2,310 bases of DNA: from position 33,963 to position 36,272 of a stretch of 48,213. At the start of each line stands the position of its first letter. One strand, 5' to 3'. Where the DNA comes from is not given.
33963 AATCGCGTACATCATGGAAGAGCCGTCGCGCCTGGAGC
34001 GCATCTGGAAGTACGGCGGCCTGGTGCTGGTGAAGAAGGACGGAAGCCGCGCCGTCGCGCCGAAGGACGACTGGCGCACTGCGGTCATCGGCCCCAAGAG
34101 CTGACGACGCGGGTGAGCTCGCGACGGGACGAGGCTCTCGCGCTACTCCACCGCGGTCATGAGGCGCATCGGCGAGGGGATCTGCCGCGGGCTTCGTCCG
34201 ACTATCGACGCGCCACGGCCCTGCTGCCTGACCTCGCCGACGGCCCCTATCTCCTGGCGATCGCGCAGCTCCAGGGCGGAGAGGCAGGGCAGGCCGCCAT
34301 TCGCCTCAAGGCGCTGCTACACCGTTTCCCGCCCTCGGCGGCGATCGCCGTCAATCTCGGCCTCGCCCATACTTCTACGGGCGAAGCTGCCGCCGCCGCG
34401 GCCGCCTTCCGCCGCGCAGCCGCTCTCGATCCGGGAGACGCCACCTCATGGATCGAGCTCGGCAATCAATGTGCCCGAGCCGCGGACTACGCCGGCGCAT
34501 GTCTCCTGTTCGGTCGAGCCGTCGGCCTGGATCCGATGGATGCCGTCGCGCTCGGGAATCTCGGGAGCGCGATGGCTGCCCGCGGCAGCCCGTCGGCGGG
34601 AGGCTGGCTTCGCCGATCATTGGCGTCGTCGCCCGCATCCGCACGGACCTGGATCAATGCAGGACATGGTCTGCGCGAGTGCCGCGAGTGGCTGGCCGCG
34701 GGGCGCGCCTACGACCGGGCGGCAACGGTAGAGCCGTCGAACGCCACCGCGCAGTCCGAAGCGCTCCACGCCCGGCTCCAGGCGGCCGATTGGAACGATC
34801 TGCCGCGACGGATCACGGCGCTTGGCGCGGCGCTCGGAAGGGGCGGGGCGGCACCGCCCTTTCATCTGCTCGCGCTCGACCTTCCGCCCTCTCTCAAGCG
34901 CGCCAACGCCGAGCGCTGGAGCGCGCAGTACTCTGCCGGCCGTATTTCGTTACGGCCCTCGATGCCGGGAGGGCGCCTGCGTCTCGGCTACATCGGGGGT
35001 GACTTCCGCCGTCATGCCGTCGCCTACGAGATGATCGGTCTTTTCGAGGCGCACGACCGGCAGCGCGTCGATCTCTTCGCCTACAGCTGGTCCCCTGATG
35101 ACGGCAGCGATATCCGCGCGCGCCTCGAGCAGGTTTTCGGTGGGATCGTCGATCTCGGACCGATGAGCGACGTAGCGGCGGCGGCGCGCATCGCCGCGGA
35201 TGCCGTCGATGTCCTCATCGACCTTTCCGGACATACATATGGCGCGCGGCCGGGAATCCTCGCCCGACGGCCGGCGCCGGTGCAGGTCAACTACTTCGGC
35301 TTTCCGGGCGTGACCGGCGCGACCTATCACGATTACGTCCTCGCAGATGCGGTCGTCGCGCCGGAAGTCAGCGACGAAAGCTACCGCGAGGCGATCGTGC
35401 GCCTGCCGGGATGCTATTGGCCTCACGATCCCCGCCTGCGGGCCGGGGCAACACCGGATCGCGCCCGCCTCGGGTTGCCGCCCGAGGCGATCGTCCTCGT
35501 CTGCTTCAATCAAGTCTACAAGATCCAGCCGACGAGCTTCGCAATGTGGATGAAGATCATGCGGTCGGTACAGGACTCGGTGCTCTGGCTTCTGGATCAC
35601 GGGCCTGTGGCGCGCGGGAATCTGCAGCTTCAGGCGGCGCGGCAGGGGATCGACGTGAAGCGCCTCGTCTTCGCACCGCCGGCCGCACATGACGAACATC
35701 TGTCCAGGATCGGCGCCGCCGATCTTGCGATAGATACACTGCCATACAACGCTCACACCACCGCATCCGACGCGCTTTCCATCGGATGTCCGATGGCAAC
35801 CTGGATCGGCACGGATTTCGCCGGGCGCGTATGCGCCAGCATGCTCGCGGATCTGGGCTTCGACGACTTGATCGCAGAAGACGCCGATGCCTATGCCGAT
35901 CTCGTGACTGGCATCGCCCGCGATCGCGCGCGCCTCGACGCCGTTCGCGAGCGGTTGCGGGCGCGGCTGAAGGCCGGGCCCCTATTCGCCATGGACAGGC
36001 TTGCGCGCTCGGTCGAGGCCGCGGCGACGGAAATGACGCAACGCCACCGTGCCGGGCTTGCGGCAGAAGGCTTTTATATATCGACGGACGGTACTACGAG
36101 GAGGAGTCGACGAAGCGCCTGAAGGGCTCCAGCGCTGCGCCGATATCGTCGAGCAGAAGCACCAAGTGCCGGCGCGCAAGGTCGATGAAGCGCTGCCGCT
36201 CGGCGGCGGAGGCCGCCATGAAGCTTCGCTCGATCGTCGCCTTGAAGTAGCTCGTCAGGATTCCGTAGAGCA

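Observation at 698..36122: Six diverged TPR-GT41 (OGT/FlmG-like) paralogs in one locus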

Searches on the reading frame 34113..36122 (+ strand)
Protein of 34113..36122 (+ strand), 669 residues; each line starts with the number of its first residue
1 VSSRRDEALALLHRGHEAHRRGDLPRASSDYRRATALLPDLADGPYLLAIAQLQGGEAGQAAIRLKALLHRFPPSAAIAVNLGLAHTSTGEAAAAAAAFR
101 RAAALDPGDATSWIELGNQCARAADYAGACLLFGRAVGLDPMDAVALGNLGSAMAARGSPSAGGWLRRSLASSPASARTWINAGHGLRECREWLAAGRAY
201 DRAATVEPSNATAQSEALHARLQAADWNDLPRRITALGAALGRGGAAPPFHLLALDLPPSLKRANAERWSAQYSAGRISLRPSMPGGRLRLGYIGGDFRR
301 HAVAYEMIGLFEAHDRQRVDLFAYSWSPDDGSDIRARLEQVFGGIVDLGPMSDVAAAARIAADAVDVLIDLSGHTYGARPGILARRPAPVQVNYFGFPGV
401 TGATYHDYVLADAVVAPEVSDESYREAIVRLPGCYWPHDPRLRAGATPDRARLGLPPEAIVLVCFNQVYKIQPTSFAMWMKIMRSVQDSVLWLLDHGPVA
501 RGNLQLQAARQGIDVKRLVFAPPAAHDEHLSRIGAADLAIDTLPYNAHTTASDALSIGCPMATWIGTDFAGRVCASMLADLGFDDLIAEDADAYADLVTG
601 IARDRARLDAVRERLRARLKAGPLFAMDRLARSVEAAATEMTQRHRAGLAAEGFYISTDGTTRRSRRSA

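Call 3: search_protein_families(library=pfam, proteins=[window:34113-36122:+], max_evalue=0.01)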
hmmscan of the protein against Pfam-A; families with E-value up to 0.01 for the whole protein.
window:34113-36122:+ (669 aa): 9 families
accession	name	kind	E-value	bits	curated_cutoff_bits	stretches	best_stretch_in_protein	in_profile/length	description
PF13844.12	Glyco_transf_41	-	1.2e-78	265.2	25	2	450-630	359-539/543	Glycosyl transferase family 41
PF07719.23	TPR_2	-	6.6e-12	45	27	1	79-109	4-34/34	Tetratricopeptide repeat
PF13414.12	TPR_11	-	5e-11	42.6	26.8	0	15-54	1-40/42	TPR repeat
PF00515.34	TPR_1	-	9e-08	32.1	27.8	0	81-108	6-33/34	Tetratricopeptide repeat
PF13432.12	TPR_16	-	2.2e-06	28.4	32.7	1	46-110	1-65/65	Tetratricopeptide repeat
PF23914.1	TPR_CcmH_CycH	-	9.6e-05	22.7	42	0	166-230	39-103/158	Cytochrome c-type biogenesis protein H TPR domain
PF13428.12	TPR_14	-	0.00051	20.9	23.5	1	81-117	6-42/44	Tetratricopeptide repeat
PF13181.12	TPR_8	-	0.0014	19.1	25.7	0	79-108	4-33/34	Tetratricopeptide repeat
PF13431.12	TPR_17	-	0.0035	17.9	24.4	0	98-129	1-32/34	Tetratricopeptide repeat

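Call 11: find_encoding_contigs(protein=window:34113-36122:+, flank=10000, max_places=6)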
Protein window:34113-36122:+ (669 aa): no gene with exactly this product is on record in the collection.

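Call 13: search_solved_structures(query=window:34113-36122:+, max_evalue=0.001, show_alignments=2)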
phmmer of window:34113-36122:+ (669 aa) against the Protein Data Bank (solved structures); distinct sequences matched with E-value up to 0.001: 59.
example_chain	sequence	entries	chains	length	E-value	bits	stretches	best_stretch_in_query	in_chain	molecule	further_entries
7yeh_B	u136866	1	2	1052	1.3e-87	298.1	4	448-649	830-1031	UDP-N-acetylglucosamine--peptide N-acetylglucosaminyltransferase 110 kDa subunit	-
7yea_A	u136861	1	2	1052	1.3e-87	298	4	448-649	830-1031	UDP-N-acetylglucosamine--peptide N-acetylglucosaminyltransferase 110 kDa subunit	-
7ntf_A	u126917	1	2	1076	1.5e-87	297.8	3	448-649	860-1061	Isoform 1 of UDP-N-acetylglucosamine--peptide N-acetylglucosaminyltransferase 110 kDa subu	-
2vsn_A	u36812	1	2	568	3.8e-84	286.6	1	99-645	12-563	XCOGT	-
2jlb_A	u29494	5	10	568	6.1e-84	285.9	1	99-645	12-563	XCC0866 | XCOGT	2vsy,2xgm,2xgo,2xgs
8cm9_A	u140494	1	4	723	6e-74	252.9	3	448-648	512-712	UDP-N-acetylglucosamine--peptide N-acetylglucosaminyltransferase 110 kDa subunit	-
6ibo_A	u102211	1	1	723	7.7e-74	252.6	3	448-648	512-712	UDP-N-acetylglucosamine--peptide N-acetylglucosaminyltransferase 110 kDa subunit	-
5lvv_A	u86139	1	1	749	1.1e-73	252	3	448-649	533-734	UDP-N-acetylglucosamine--peptide N-acetylglucosaminyltransferase 110 kDa subunit,UDP-N-ace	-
6tka_AAA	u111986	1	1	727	1.4e-73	251.7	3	448-649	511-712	UDP-N-acetylglucosamine--peptide N-acetylglucosaminyltransferase 110 kDa subunit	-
3pe3_A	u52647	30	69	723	1.5e-73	251.6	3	448-648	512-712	UDP-N-acetylglucosamine--peptide N-acetylglucosaminyltransferase 110 kDa subunit | UDP-N-ACETYLGLUCOSAMINE--PEPTIDE N-ACETYLGLUCOSAMINYL TRANSFERASE 110 KDA SUB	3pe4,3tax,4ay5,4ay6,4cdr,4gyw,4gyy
5nps_A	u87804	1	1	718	2e-73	251.2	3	448-648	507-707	UDP-N-acetylglucosamine--peptide N-acetylglucosaminyltransferase 110 kDa subunit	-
6q4m_A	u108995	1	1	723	2e-73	251.2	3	448-648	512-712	UDP-N-acetylglucosamine--peptide N-acetylglucosaminyltransferase 110 kDa subunit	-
5lwv_A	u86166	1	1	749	2.1e-73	251.1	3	448-649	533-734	Host cell factor 1,UDP-N-acetylglucosamine--peptide N-acetylglucosaminyltransferase 110 kD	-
5npr_A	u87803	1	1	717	2.4e-73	250.9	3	448-648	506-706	UDP-N-acetylglucosamine--peptide N-acetylglucosaminyltransferase 110 kDa subunit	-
5hgv_A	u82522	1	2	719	8.6e-73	249.1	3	448-648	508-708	UDP-N-acetylglucosamine--peptide N-acetylglucosaminyltransferase 110 kDa subunit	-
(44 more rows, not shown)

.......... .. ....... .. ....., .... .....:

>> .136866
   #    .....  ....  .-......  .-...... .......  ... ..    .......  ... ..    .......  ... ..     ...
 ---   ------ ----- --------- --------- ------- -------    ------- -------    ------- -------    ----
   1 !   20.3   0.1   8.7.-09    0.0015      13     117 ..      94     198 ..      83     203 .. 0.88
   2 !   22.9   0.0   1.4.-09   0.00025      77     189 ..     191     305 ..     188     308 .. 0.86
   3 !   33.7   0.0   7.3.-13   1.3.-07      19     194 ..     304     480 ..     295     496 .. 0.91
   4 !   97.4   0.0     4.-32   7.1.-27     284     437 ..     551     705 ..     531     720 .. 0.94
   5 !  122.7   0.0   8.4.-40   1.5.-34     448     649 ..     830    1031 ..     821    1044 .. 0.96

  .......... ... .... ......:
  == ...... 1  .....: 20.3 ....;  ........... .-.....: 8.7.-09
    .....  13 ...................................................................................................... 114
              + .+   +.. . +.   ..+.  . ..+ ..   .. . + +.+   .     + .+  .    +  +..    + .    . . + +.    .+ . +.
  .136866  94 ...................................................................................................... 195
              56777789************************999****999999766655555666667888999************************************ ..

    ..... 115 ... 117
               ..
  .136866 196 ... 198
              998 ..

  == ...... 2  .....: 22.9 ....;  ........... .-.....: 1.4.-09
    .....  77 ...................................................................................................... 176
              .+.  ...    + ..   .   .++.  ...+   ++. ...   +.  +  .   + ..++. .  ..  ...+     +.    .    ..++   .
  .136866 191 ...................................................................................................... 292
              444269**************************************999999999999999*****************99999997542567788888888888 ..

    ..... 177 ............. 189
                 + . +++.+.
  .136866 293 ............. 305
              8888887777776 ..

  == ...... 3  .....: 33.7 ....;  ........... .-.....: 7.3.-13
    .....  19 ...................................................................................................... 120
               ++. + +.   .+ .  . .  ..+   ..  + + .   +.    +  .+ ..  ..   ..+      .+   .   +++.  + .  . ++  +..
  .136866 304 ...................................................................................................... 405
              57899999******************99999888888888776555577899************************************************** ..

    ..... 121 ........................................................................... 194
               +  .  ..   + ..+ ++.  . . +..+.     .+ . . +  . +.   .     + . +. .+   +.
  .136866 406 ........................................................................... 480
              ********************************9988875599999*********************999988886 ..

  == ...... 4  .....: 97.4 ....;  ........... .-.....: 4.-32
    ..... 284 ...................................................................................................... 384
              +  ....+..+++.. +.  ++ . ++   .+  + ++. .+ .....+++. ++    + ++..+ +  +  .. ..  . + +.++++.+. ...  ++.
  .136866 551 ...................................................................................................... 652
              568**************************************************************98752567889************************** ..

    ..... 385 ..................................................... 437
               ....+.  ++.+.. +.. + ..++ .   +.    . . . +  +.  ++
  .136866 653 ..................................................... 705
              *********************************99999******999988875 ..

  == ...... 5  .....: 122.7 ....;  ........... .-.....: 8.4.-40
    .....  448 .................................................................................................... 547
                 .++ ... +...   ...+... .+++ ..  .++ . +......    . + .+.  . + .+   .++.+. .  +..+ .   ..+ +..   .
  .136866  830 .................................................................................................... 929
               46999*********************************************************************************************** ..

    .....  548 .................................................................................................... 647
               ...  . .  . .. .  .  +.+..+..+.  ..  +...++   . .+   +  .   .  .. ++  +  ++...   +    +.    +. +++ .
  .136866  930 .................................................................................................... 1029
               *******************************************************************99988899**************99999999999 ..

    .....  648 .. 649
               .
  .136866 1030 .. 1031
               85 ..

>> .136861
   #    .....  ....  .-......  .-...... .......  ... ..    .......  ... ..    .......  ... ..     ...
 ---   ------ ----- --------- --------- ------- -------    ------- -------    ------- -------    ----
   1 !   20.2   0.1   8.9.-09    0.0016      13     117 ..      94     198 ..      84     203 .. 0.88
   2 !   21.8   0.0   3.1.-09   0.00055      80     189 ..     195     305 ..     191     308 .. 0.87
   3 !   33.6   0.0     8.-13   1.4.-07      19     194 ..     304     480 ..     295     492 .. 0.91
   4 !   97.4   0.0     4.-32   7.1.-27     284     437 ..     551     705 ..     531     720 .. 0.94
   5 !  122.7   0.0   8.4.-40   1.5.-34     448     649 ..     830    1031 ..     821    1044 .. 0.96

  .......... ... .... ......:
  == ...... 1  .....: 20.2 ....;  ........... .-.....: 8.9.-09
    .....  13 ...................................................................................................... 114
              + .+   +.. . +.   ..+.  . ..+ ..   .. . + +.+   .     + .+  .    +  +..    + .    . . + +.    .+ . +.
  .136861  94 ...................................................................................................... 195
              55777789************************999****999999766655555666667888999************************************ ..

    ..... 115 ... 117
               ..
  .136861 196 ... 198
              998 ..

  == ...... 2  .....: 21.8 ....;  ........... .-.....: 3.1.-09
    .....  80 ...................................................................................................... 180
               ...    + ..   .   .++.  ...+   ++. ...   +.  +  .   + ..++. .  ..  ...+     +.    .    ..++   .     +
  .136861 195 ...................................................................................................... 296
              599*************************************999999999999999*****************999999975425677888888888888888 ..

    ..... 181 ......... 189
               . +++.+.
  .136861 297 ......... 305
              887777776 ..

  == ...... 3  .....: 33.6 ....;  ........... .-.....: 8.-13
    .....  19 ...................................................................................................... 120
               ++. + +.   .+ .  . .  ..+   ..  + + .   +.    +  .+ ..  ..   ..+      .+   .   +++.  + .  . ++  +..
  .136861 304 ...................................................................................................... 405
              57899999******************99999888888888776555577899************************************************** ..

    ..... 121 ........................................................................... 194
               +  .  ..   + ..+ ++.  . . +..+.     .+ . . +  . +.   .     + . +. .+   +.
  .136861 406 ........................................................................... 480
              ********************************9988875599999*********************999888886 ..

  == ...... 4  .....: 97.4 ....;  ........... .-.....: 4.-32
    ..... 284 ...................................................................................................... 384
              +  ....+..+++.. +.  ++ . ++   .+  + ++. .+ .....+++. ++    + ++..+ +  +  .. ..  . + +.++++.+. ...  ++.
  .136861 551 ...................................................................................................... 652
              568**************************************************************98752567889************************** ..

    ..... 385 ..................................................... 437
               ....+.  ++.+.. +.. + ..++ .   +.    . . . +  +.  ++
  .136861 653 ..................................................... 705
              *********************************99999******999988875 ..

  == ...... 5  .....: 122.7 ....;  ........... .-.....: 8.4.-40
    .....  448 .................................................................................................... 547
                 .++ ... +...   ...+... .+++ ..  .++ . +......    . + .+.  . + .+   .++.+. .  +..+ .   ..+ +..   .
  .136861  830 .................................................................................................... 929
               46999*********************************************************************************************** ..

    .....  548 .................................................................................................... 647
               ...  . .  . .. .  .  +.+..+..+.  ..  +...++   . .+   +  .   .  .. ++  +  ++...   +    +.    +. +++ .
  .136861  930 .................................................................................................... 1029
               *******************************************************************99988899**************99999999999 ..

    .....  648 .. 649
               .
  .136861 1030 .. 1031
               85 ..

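Call 31: search_protein_families(library=ncbifam, proteins=[window:34113-36122:+], max_evalue=0.001)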
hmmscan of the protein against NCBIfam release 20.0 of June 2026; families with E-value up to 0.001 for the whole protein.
window:34113-36122:+ (669 aa): 7 families
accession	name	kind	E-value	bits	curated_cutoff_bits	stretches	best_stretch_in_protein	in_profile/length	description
TIGR02917.1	PEP_TPR_lipo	equivalog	2.1e-09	35.8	312.2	1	20-182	307-572/899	XrtA/PEP-CTERM system TPR-repeat protein PrsT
NF033920.0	C39_PA2778_fam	equivalog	2.6e-08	33.6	150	0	9-107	157-255/255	PA2778 family cysteine peptidase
NF040959.1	MamA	equivalog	2e-07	30.6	200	1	9-140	72-203/204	magnetosome protein MamA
TIGR03939.1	PGA_TPR_OMP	equivalog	2.5e-07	29.3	366.65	0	159-240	411-492/800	poly-beta-1,6 N-acetyl-D-glucosamine export porin PgaA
TIGR02552.1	LcrH_SycD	equivalog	1.2e-06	28.3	104.8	0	85-150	27-92/136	SycD/LcrH family type III secretion system chaperone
TIGR02521.1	type_IV_pilW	equivalog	0.00014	21.5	154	0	61-135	120-194/234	type IV pilus biogenesis/stability protein PilW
NF033758.1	gliding_GltE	equivalog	0.00071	18.7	225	0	23-145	67-189/411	adventurous gliding motility TPR repeat lipoprotein GltE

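Call 53: find_homologous_proteins(query=window:34113-36122:+, max_evalue=1e-60)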
Query window:34113-36122:+ (669 aa): 427 proteins with E <= 1e-60 among 8000 candidates; the best 120 are listed.
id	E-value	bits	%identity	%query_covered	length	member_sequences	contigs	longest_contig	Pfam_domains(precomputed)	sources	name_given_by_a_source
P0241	0.0e+0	1481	100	100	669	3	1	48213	PF13414.13,PF00515.35,PF13432.13,PF13844.13,PF07719.24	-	-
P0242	0.0e+0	1201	83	100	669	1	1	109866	PF13844.13,PF07719.24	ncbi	-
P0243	2.4e-281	953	66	98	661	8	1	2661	PF14559.13,PF13431.13,PF23914.2,PF13414.13,PF00515.35,PF13428.13,PF13844.13,PF07719.24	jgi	jgi:predicted O-linked N-acetylglucosamine transferase (SPINDLY family)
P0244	6.1e-271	919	66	98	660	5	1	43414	PF00515.35,PF13844.13,PF07719.24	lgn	-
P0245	1.0e-270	918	69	93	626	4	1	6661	PF13428.13,PF13844.13,PF07719.24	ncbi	-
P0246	5.8e-216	737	54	96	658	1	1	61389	PF13414.13,PF00515.35,PF13844.13,PF07719.24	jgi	-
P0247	5.3e-205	701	53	99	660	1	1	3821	PF14559.13,PF13414.13,PF13432.13,PF13844.13,PF07719.24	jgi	jgi:predicted O-linked N-acetylglucosamine transferase (SPINDLY family)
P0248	1.9e-199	682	53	97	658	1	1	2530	PF14559.13,PF23914.2,PF13414.13,PF00515.35,PF13176.13,PF13844.13,PF07719.24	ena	-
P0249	1.7e-196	673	51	98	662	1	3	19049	PF13414.13,PF13428.13,PF13844.13,PF07719.24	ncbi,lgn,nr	ncbi:MAG: hypothetical protein HYR63_23625 [Proteobacteria bacterium]|nr:hypothetical protein [Pseud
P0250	6.7e-174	598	56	72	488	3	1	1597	PF13844.13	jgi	jgi:predicted O-linked N-acetylglucosamine transferase (SPINDLY family)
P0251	5.1e-126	440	38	98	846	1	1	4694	PF13414.13,PF13844.13,PF13374.13,PF07721.21,PF24575.2,PF11846.15,PF00515.35,PF13424.13,PF07719.24,PF13174.13,PF25063.1,PF13431.13,PF23914.2,PF07720.19,PF13176.13,PF13428.13,PF25064.2,PF14559.13,PF13371.13,PF17874.8,PF12895.14,PF21033.5,PF13432.13,PF13181.13,PF10373.16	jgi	jgi:predicted O-linked N-acetylglucosamine transferase (SPINDLY family)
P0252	5.1e-126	440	39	95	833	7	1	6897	PF13431.13,PF23914.2,PF13414.13,PF13176.13,PF13428.13,PF13844.13,PF25064.2,PF13374.13,PF07721.21,PF14559.13,PF24575.2,PF13371.13,PF00515.35,PF12895.14,PF13424.13,PF21033.5,PF13432.13,PF13181.13,PF07719.24,PF13174.13,PF20308.5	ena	-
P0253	1.5e-124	435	41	94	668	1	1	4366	PF03704.24,PF13431.13,PF23914.2,PF13414.13,PF21545.4,PF13176.13,PF13428.13,PF13844.13,PF13374.13,PF14559.13,PF24575.2,PF13371.13,PF00515.35,PF12895.14,PF13424.13,PF21033.5,PF13432.13,PF13181.13,PF14561.13,PF07719.24,PF13174.13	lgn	-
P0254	2.2e-124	435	39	98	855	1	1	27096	PF03704.24,PF13414.13,PF23241.2,PF13844.13,PF13374.13,PF07721.21,PF24575.2,PF00515.35,PF13424.13,PF14561.13,PF07719.24,PF13174.13,PF13431.13,PF23914.2,PF13176.13,PF13428.13,PF04733.21,PF25064.2,PF14559.13,PF13371.13,PF12895.14,PF21033.5,PF13432.13,PF13181.13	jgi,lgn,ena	-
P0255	3.7e-124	434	36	99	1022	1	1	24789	PF03704.24,PF13431.13,PF23914.2,PF13414.13,PF13176.13,PF13428.13,PF13844.13,PF04733.21,PF13374.13,PF14559.13,PF13371.13,PF00515.35,PF12895.14,PF13424.13,PF21033.5,PF13432.13,PF13181.13,PF01239.29,PF07719.24,PF13174.13,PF24726.2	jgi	jgi:protein O-GlcNAc transferase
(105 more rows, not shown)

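Call 54: find_encoding_contigs(protein=P0242, flank=10000, max_places=1)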
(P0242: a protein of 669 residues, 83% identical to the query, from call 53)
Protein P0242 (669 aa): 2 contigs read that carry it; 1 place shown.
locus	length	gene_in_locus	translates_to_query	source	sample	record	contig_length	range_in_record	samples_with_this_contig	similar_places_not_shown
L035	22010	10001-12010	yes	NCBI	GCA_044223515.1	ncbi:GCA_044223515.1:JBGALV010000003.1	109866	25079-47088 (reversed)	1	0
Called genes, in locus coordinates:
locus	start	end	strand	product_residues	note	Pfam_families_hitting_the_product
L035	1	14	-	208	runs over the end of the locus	PF00117:GATase, PF01174:SNO (faint), PF07685:GATase_3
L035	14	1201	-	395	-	-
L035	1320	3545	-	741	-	PF07719:TPR_2 (faint), PF13428:TPR_14 (faint), PF14559:TPR_19 (faint), PF23914:TPR_CcmH_CycH (faint), PF13432:TPR_16 (weak), PF13414:TPR_11 (weak), PF13424:TPR_12 (weak), PF13844:Glyco_transf_41, +5 more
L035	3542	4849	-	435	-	PF13524:Glyco_trans_1_2 (faint), PF20706:GT4-conflict, PF00534:Glycos_transf_1, PF13692:Glyco_trans_1_4 (weak)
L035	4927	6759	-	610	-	PF00589:Phage_integrase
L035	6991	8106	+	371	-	PF11972:HTH_13 (weak)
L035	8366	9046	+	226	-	PF01656:CbiA, PF07015:VirC1 (weak), PF09140:MipZ (faint), PF10609:ParA (weak), PF13614:AAA_31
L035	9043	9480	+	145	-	-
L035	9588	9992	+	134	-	-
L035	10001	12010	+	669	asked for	PF07719:TPR_2 (faint), PF13844:Glyco_transf_41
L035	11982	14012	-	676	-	PF20157:Maf_flag10_N, PF01973:MptE-like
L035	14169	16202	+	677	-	PF20157:Maf_flag10_N, PF01973:MptE-like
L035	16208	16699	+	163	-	PF00702:Hydrolase (faint), PF08282:Hydrolase_3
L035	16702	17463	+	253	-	PF02348:CTP_transf_3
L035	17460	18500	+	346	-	PF01408:GFO_IDH_MocA, PF22725:GFO_IDH_MocA_C3, PF02894:GFO_IDH_MocA_C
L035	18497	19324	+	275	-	PF00106:adh_short, PF13561:adh_short_C2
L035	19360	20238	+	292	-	PF03102:NeuB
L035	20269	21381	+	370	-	PF04230:PS_pyruv_trans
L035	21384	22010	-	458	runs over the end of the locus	PF07719:TPR_2 (faint), PF13371:TPR_9 (faint), PF13414:TPR_11 (faint), PF13428:TPR_14 (faint), PF14559:TPR_19 (faint), PF13431:TPR_17 (faint), PF13432:TPR_16, PF01075:Glyco_transf_9 (weak), +1 more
